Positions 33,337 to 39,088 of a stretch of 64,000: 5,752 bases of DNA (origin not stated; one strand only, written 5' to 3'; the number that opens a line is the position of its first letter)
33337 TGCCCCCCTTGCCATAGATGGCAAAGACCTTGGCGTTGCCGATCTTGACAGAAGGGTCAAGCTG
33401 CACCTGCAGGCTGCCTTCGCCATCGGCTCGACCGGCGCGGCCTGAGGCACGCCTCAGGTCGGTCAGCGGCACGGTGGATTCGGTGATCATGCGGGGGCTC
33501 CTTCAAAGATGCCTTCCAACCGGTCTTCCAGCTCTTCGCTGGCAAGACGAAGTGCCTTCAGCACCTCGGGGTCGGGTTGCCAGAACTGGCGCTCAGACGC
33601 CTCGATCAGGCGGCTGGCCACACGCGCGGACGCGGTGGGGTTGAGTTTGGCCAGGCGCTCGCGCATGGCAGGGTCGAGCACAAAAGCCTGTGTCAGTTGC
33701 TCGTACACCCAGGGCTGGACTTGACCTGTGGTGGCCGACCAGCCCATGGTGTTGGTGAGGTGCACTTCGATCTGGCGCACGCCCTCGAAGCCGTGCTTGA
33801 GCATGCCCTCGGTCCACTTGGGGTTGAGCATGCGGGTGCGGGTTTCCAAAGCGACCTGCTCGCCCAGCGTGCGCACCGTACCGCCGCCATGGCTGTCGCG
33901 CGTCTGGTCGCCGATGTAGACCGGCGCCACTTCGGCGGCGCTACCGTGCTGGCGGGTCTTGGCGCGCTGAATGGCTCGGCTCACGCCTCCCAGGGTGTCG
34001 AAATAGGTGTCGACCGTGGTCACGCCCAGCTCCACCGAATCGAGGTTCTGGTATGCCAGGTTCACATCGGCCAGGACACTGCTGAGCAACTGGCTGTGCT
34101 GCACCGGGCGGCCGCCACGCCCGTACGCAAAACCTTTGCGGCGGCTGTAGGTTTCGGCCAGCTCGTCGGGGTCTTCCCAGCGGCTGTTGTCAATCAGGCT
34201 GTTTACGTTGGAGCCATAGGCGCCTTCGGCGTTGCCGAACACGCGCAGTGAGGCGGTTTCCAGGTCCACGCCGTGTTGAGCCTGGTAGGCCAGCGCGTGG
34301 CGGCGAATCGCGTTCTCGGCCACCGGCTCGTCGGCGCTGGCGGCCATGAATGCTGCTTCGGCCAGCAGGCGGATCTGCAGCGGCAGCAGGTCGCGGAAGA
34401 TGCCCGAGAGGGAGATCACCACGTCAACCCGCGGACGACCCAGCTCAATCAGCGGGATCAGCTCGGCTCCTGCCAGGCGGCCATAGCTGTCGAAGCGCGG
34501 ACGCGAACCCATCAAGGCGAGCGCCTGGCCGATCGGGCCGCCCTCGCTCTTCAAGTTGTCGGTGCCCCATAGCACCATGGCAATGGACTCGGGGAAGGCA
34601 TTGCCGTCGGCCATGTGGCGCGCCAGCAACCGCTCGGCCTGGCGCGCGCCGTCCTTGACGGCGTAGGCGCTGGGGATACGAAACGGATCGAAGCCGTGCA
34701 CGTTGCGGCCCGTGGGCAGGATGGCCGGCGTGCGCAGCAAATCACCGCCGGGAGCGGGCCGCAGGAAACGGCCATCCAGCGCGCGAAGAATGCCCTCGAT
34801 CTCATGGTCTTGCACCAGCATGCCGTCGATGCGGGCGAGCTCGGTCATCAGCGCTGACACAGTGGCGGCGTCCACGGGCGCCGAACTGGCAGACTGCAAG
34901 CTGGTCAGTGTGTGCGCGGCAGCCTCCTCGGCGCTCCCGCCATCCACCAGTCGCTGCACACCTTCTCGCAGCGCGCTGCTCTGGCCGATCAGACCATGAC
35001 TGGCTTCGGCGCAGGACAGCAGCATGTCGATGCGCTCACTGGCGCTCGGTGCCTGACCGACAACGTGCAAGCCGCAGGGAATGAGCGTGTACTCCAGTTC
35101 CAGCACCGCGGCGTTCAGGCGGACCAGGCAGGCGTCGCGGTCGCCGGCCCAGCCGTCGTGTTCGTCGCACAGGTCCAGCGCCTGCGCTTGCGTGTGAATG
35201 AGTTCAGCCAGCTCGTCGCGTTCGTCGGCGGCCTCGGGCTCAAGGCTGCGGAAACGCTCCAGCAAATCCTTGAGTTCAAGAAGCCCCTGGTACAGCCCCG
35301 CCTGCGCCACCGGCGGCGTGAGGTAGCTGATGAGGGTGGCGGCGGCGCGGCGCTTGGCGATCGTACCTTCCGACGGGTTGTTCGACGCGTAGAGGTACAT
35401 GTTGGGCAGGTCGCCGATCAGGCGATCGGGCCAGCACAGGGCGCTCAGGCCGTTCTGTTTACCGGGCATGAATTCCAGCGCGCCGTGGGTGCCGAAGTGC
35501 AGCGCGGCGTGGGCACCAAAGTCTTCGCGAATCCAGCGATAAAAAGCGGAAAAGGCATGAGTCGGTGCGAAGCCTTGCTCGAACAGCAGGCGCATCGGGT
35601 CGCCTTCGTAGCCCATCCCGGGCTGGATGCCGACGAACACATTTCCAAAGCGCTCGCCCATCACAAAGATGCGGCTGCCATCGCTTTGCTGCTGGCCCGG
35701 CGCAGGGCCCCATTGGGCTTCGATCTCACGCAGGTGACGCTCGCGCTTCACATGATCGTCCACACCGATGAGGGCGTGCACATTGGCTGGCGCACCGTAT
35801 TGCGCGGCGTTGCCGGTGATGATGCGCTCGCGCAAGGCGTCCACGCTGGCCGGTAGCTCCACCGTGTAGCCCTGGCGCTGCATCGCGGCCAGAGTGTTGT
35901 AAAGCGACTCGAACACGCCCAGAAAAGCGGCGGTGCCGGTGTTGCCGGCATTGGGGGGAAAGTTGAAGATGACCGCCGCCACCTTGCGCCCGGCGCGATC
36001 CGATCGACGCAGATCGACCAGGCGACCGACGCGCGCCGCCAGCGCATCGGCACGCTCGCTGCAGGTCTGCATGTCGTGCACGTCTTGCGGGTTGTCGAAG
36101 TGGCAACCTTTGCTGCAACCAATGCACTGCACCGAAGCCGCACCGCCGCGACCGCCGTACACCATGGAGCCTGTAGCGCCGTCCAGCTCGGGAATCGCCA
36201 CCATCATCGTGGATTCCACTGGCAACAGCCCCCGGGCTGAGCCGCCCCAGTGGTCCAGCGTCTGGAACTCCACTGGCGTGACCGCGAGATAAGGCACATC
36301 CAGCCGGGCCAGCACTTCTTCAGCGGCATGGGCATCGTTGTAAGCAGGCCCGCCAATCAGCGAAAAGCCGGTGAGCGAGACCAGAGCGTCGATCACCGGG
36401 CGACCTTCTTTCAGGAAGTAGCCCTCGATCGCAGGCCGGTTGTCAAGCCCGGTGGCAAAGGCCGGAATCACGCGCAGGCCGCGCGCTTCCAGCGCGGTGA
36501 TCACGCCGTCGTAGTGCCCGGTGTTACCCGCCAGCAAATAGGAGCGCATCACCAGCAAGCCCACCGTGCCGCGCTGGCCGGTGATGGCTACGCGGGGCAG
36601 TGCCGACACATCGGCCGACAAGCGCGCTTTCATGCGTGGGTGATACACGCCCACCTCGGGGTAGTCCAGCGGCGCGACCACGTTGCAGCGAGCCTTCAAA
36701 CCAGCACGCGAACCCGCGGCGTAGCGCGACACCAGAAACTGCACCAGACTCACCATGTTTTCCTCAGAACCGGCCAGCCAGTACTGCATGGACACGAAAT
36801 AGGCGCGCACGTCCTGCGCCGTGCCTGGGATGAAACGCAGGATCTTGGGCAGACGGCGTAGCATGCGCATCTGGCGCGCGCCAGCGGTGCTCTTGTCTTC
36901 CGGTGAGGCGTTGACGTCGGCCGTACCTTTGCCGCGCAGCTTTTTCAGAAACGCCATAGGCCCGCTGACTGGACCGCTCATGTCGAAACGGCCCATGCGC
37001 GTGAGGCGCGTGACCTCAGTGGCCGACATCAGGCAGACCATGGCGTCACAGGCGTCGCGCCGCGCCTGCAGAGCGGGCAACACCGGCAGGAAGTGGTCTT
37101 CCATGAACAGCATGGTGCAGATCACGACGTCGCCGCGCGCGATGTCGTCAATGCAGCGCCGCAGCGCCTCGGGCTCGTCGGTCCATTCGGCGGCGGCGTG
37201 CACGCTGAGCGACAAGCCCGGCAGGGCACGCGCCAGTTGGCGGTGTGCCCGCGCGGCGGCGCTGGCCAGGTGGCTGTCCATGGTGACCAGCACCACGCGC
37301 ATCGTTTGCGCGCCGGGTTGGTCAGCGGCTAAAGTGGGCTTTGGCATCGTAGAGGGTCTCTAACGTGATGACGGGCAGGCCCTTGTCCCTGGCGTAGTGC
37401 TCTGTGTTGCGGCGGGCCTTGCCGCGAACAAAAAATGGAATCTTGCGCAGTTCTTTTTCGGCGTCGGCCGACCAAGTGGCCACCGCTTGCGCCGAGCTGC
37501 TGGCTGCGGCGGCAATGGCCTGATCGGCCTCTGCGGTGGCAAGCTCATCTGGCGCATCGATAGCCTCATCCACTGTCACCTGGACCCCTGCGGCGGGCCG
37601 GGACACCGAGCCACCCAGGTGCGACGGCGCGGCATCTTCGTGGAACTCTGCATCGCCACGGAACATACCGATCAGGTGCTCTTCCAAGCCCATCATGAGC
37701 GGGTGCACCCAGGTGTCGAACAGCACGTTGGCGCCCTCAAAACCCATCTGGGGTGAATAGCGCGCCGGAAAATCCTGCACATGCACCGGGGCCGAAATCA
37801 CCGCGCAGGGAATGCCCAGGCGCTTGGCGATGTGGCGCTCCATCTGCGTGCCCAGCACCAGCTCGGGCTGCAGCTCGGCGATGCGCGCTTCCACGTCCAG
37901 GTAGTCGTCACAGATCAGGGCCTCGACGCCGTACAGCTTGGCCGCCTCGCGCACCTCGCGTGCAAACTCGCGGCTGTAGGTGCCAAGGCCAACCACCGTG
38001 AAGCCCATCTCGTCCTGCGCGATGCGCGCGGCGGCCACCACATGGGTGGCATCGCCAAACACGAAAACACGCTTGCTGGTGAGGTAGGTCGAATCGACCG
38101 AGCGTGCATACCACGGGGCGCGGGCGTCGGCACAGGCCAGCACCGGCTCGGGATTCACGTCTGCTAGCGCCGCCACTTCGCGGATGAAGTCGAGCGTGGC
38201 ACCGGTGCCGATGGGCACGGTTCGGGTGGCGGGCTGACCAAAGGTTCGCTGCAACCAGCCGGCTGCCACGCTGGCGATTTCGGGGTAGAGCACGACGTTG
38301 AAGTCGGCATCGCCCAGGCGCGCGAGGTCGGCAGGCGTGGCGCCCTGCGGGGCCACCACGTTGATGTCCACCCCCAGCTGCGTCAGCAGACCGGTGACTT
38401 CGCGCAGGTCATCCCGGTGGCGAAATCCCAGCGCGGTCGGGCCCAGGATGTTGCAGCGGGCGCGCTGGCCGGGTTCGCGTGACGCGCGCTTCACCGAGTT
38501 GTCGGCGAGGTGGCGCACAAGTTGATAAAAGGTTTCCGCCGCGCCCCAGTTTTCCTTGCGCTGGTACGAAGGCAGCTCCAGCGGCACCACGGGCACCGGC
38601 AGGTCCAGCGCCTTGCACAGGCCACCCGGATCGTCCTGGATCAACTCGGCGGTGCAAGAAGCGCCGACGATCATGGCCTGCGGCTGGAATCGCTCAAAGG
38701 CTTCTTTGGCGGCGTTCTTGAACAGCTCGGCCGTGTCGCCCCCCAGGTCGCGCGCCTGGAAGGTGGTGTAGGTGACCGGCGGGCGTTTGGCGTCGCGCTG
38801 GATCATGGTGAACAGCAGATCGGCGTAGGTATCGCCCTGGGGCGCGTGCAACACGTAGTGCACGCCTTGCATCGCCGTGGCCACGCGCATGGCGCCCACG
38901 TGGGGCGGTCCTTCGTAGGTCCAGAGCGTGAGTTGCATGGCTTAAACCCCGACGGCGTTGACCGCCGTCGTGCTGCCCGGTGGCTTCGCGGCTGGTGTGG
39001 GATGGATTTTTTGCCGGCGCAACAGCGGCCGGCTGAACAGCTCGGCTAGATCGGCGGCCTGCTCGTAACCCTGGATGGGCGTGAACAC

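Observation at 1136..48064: The whole 46-kb photosynthesis gene cluster sits between hpnC and hpnD-hpnE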

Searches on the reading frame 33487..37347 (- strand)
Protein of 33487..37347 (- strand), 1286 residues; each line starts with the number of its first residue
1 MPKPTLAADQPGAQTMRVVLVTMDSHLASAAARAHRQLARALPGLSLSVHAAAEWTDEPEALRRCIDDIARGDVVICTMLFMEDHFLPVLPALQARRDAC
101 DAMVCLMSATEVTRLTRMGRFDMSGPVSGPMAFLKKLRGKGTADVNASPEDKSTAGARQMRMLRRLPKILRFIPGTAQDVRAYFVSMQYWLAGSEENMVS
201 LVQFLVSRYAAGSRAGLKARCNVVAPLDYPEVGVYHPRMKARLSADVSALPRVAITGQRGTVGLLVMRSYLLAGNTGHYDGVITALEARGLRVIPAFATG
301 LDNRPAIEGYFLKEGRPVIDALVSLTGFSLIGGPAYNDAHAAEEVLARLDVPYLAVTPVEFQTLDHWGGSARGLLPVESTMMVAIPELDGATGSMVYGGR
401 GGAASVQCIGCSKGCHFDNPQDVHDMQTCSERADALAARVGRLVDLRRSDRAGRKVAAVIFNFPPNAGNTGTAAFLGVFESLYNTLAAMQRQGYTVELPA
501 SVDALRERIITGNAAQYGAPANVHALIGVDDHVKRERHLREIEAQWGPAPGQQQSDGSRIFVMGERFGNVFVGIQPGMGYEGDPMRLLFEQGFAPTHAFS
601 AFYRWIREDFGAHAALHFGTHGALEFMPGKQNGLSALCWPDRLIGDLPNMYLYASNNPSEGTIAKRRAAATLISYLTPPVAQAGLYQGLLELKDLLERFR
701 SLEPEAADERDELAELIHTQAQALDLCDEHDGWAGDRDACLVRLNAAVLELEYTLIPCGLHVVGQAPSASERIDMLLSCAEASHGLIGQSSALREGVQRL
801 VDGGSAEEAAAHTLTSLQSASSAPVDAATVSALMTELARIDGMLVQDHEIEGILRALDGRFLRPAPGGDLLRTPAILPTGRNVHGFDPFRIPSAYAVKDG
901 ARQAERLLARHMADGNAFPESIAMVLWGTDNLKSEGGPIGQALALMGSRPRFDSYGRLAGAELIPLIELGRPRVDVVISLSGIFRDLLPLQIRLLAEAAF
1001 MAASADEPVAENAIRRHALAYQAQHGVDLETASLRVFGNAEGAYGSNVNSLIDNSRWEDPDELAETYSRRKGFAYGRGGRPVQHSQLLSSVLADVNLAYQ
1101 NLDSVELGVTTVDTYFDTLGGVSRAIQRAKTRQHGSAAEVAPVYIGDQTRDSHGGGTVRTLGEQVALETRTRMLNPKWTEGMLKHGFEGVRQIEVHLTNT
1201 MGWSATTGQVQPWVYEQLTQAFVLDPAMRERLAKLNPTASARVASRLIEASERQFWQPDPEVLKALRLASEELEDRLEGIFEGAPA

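Call 9: search_protein_families(library=ncbifam, max_evalue=1e-15, proteins=[window:33487-37347:-])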
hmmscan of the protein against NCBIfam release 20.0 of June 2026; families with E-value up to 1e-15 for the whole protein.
window:33487-37347:- (1286 aa): 9 families
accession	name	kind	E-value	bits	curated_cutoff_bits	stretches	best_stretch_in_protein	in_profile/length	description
NF009942.0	PRK13405.1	equivalog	0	2135.9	1166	1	3-1280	3-1241/1245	magnesium chelatase subunit H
TIGR02025.1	BchH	equivalog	0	1565.3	829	2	16-783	1-746/1271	magnesium chelatase subunit H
NF009140.0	PRK12493.1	equivalog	0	1340.7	1300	2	9-782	11-770/1313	magnesium chelatase subunit H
TIGR02257.1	cobalto_cobN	equivalog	4.8e-178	594.4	822.05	2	822-1267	784-1218/1226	cobaltochelatase subunit CobN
NF004646.0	PRK05989.2-4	equivalog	1.6e-173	579.1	1468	2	814-1278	784-1241/1277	cobaltochelatase subunit CobN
NF008973.0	PRK12321.1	equivalog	1.8e-147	493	1235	1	188-1265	140-1096/1105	cobaltochelatase subunit CobN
NF004644.0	PRK05989.2-2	equivalog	5.4e-146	488.3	1248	1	188-1275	124-1190/1289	cobaltochelatase subunit CobN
NF004643.0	PRK05989.2-1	equivalog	4.3e-131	438.8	1926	1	256-1279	147-1159/1184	cobaltochelatase subunit CobN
NF004645.0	PRK05989.2-3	equivalog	2.4e-116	389.7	1619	1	171-1266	320-1426/1597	cobaltochelatase subunit CobN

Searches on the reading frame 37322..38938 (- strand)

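Call 10: search_protein_families(library=ncbifam, max_evalue=1e-15, proteins=[window:37322-38938:-])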
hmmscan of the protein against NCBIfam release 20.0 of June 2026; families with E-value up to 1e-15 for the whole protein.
window:37322-38938:- (538 aa): 5 families
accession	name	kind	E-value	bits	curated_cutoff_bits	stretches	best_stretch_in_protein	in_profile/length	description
NF002790.0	PRK02910.1-4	equivalog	6e-244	810.6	912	1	1-537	1-529/530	ferredoxin:protochlorophyllide reductase (ATP-dependent) subunit B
TIGR01278.1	DPOR_BchB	equivalog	9.1e-192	638.4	490.35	1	1-537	1-512/512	ferredoxin:protochlorophyllide reductase (ATP-dependent) subunit B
NF002789.0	PRK02910.1-3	equivalog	1.9e-136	456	509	1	1-536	1-533/535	ferredoxin:protochlorophyllide reductase (ATP-dependent) subunit B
TIGR02014.1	BchZ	equivalog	3.6e-20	72.3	529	1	15-313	13-305/468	chlorophyllide a reductase subunit Z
TIGR01862.1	N2-ase-Ialpha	subfamily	6.6e-17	61.3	486.05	1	20-403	46-426/444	nitrogenase component I subunit alpha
